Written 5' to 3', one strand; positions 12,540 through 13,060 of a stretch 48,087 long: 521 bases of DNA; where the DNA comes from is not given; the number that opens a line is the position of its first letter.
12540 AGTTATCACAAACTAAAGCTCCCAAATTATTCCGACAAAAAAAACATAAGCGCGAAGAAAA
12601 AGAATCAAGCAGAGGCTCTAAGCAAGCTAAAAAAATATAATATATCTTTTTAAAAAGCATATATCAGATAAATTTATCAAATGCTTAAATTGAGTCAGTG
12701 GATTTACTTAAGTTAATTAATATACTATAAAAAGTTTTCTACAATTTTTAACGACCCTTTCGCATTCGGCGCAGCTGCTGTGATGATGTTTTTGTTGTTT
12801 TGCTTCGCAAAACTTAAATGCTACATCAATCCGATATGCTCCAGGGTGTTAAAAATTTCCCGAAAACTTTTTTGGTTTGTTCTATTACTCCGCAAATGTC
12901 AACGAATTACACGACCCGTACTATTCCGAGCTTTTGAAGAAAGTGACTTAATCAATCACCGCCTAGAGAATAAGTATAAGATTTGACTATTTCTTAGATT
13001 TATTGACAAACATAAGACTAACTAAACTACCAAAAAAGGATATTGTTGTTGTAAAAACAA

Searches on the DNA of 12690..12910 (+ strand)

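Call 76: build_rna_model(alignment_id=A9, structure=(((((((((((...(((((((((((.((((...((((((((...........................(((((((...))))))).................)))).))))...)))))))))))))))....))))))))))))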
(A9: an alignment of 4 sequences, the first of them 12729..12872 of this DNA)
Model R1 built from alignment A9 (4 sequences, 144 columns); structure: as given.
model positions 144; base pairs 41; branch points 0; effective number of sequences 1.04; information 0.589 bits per position. Calibrated on 0.2 Mb of random sequence (short: E-values are rough).
structure used (alignment columns):
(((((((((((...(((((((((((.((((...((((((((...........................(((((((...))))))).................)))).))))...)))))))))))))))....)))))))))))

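Call 77: search_with_rna_model(model_id=R1, sources=[window, L116, L118, L121, L122, L123, L124, L125, L126, L127, L128, L129, L130, L131, L132, L133, L134, L135, L136, L137, L138], max_evalue=1)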
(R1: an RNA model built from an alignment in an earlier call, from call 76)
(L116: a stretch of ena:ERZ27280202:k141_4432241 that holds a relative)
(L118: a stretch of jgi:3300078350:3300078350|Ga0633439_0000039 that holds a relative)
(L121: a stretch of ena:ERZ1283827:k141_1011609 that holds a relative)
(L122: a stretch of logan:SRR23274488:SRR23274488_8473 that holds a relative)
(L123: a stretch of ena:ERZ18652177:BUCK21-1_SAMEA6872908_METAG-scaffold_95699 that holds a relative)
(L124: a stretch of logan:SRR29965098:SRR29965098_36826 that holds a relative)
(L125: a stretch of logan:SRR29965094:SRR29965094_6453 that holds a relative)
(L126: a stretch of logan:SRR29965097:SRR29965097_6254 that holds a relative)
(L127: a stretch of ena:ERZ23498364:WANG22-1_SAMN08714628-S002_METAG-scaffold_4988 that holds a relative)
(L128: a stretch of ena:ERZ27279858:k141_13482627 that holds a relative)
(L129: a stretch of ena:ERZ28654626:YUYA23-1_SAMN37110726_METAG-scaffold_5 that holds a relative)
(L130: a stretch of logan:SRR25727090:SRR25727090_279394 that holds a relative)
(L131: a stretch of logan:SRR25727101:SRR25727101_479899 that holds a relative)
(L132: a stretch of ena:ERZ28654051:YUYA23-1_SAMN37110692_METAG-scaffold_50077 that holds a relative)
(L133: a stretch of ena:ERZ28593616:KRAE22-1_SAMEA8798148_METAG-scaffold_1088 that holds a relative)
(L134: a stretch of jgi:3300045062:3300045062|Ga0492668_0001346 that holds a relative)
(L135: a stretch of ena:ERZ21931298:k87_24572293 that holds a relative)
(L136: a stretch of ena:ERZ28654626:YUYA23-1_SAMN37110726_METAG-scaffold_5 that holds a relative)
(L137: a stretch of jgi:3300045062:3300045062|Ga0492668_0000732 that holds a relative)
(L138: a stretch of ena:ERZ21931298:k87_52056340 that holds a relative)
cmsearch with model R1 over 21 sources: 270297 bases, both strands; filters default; matches with E-value up to 1: 12.
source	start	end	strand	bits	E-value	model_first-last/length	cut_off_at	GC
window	12729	12872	+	173.4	2.8e-38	1-144/144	no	0.37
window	29216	29359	+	170.8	1.2e-37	1-144/144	no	0.4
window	21296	21439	+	167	9.5e-37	1-144/144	no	0.4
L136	3346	3552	+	98.8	1.5e-20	1-144/144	no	0.4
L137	12113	12250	-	75.6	4.9e-15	1-144/144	no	0.38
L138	12113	12250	-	75.6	4.9e-15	1-144/144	no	0.38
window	39514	39586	+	45.4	7.6e-08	1-144/144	no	0.41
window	12729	12872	-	39.9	1.6e-06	1-144/144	no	0.37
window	29216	29359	-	36.4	1e-05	1-144/144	no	0.4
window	39514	39586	-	35.3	1.9e-05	1-144/144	no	0.41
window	21296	21439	-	33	6.6e-05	1-144/144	no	0.4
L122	143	211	+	15.8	0.82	1-144/144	no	0.41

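Call 86: search_rna_families(source=window, start=12690, end=12910, threshold=evalue, max_evalue=10)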
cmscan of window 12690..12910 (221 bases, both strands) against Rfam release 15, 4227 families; matches with E-value up to 10: 7.
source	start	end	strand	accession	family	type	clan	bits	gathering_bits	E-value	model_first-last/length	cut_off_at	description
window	12775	12810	+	RF00325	SNORD53_SNORD92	Gene; snRNA; snoRNA; CD-box;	CL00063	22.8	46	0.016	1-78/78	no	Small nucleolar RNA SNORD53/SNORD92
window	12712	12847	-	RF04190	Hairpin-meta1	Gene; ribozyme;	-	16.4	40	1.8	1-90/90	no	Hairpin ribozyme 1 from viruses-like metatranscriptomes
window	12777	12805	+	RF00270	SNORD61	Gene; snRNA; snoRNA; CD-box;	CL00067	15.9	43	7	1-72/72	no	Small nucleolar RNA SNORD61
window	12776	12803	+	RF01283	snoU30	Gene; snRNA; snoRNA; CD-box;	CL00052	15.5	45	2.6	1-86/86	no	Small nucleolar RNA U30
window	12788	12813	-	RF01335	CRISPR-DR22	Gene; CRISPR;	-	14.3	50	1.4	1-36/36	no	CRISPR RNA direct repeat element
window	12775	12810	+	RF01172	sn2343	Gene; snRNA; snoRNA; CD-box;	-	12.3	60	4.7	1-78/78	no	Small nucleolar RNA sn2343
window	12690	12767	-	RF00636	NRON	Gene;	-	9.1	50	1.3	1-80/370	3'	ncRNA Repressor of NFAT (nuclear factor of activated T cells)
